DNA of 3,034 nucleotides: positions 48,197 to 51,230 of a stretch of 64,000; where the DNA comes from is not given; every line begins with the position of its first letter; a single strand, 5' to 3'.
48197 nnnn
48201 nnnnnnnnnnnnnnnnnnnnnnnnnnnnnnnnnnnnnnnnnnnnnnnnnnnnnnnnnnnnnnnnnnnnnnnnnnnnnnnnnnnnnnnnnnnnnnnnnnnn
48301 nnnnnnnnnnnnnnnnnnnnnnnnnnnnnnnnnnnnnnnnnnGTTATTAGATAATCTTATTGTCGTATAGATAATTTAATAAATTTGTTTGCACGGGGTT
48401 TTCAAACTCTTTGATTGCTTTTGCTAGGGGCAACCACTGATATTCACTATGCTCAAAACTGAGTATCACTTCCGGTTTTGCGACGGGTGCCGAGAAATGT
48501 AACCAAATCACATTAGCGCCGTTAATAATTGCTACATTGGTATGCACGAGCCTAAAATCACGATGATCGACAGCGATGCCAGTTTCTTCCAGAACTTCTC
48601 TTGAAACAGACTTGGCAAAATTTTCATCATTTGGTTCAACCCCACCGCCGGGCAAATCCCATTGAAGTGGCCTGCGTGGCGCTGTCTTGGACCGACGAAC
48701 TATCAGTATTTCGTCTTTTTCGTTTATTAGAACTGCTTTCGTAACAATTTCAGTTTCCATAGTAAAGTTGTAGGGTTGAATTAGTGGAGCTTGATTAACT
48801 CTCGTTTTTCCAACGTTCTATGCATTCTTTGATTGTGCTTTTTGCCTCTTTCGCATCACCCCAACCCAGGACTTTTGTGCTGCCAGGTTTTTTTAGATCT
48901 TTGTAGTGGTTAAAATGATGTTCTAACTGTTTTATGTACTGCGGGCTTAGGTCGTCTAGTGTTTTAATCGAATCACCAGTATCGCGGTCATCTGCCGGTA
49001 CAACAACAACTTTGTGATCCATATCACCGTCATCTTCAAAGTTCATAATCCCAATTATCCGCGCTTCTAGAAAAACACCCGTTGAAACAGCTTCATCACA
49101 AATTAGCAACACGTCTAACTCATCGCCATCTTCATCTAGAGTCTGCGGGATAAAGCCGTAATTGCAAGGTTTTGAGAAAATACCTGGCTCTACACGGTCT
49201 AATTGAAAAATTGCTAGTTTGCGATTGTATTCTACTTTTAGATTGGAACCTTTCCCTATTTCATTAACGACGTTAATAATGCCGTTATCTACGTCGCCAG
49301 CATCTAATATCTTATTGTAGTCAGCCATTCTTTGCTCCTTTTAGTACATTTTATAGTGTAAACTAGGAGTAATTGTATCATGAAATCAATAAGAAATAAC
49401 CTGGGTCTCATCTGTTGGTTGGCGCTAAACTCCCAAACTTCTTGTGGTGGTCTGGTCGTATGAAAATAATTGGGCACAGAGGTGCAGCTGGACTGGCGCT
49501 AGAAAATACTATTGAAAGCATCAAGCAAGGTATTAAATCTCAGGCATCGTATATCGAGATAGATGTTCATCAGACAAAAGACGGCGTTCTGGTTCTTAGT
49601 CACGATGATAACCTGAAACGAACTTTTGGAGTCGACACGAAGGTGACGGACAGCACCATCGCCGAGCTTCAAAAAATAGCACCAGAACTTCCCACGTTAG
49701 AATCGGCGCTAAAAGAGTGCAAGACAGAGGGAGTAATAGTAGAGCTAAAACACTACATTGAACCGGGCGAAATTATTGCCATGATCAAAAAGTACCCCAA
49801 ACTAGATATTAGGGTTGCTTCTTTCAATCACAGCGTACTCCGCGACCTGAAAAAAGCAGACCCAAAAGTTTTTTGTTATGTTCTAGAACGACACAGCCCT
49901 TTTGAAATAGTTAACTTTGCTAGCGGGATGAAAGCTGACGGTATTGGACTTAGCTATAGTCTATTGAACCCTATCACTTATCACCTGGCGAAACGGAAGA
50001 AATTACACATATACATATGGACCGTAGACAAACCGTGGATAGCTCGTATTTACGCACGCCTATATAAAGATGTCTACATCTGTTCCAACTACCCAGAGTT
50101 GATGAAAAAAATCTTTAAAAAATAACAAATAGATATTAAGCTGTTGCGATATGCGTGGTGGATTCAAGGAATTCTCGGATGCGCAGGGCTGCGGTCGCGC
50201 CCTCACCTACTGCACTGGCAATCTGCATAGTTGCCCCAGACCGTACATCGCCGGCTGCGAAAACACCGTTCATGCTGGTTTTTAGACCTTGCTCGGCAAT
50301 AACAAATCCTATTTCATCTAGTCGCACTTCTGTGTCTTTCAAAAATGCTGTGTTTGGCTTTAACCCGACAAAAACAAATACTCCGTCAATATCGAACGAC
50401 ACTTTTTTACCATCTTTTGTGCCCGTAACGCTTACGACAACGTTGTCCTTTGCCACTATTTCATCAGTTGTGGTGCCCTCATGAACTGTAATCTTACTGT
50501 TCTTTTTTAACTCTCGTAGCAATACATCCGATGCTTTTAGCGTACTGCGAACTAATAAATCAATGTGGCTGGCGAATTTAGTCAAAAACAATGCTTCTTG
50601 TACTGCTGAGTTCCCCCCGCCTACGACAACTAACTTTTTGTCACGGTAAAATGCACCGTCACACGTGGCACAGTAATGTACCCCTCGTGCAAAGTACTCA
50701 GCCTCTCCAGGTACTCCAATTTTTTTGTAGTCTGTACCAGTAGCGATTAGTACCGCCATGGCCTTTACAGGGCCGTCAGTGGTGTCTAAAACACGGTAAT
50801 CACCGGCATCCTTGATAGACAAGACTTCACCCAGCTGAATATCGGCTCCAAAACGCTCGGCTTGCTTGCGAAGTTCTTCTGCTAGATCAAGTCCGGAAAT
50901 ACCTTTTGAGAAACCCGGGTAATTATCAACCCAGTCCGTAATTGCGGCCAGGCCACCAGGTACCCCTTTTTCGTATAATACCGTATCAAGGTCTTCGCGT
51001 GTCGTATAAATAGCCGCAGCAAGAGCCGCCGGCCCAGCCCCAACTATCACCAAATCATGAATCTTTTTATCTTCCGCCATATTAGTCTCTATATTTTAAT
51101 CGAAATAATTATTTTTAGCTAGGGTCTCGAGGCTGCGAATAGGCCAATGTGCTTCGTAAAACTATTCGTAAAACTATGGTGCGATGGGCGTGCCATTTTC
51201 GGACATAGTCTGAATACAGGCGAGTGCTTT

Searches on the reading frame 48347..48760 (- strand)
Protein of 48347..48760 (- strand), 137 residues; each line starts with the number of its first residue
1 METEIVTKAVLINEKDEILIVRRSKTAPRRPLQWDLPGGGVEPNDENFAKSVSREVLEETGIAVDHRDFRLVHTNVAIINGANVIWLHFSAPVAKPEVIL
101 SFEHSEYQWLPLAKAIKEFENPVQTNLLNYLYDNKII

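Call 60: search_protein_families(library=pfam, proteins=[window:48347-48760:-], max_evalue=0.001)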
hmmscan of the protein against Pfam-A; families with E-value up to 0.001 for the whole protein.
window:48347-48760:- (137 aa): 2 families
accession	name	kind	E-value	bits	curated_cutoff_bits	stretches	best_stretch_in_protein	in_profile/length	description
PF00293.34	NUDIX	-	2.1e-16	60.6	21.1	1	9-119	8-122/134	NUDIX domain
PF22327.2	Nudt16-like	-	0.00082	19.8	27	0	36-93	37-94/161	U8 snoRNA-decapping enzyme-like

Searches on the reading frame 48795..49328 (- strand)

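Call 60: search_protein_families(library=pfam, proteins=[window:48795-49328:-], max_evalue=0.001)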
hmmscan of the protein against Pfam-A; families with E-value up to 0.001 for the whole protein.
window:48795-49328:- (177 aa): 1 family
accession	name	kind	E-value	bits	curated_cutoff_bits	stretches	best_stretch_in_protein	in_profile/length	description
PF00719.24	Pyrophosphatase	-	2.1e-48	164.4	23.5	1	20-174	1-153/153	Inorganic pyrophosphatase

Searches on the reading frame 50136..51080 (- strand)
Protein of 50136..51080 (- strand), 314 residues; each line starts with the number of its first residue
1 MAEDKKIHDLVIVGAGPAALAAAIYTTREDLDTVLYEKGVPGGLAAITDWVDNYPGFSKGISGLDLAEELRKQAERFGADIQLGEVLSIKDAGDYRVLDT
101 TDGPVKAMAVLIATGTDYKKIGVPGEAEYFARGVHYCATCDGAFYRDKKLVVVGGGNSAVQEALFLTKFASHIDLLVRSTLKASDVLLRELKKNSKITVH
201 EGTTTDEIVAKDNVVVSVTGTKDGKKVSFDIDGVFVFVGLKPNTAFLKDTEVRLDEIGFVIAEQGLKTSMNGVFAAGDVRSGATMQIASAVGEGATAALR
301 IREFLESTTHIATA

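Call 60: search_protein_families(library=pfam, proteins=[window:50136-51080:-], max_evalue=0.001)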
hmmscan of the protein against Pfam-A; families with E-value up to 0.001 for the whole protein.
window:50136-51080:- (314 aa): 10 families
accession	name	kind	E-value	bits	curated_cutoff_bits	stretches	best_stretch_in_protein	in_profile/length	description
PF07992.20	Pyr_redox_2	-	6.5e-46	157.5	26.1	1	9-294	2-291/291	Pyridine nucleotide-disulphide oxidoreductase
PF13738.12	Pyr_redox_3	-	4.9e-26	92.1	30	1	59-277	76-305/305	Pyridine nucleotide-disulphide oxidoreductase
PF00070.33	Pyr_redox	-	5.6e-11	43.2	22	1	149-220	1-79/82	Pyridine nucleotide-disulphide oxidoreductase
PF01266.30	DAO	-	4.5e-07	30.2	27.9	0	64-121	149-209/353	FAD dependent oxidoreductase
PF13450.12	NAD_binding_8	-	2e-06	28.4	21.9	1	12-46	1-36/68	NAD(P)-binding Rossmann-like domain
PF13241.12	NAD_binding_7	-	4.4e-05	24.4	22.1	0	146-221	6-71/104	Putative NAD(P)-binding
PF00890.30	FAD_binding_2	-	0.00014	21.6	20.4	1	9-43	1-35/414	FAD binding domain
PF01946.23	Thi4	-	0.00014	21.6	26.2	1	8-42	18-54/235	Thi4 family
PF12831.13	FAD_oxidored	-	0.0002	21.2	27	1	9-46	1-39/416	FAD dependent oxidoreductase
PF03486.20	HI0933_like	-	0.00044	20.2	50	0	9-39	2-32/244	HI0933-like protein Rossmann domain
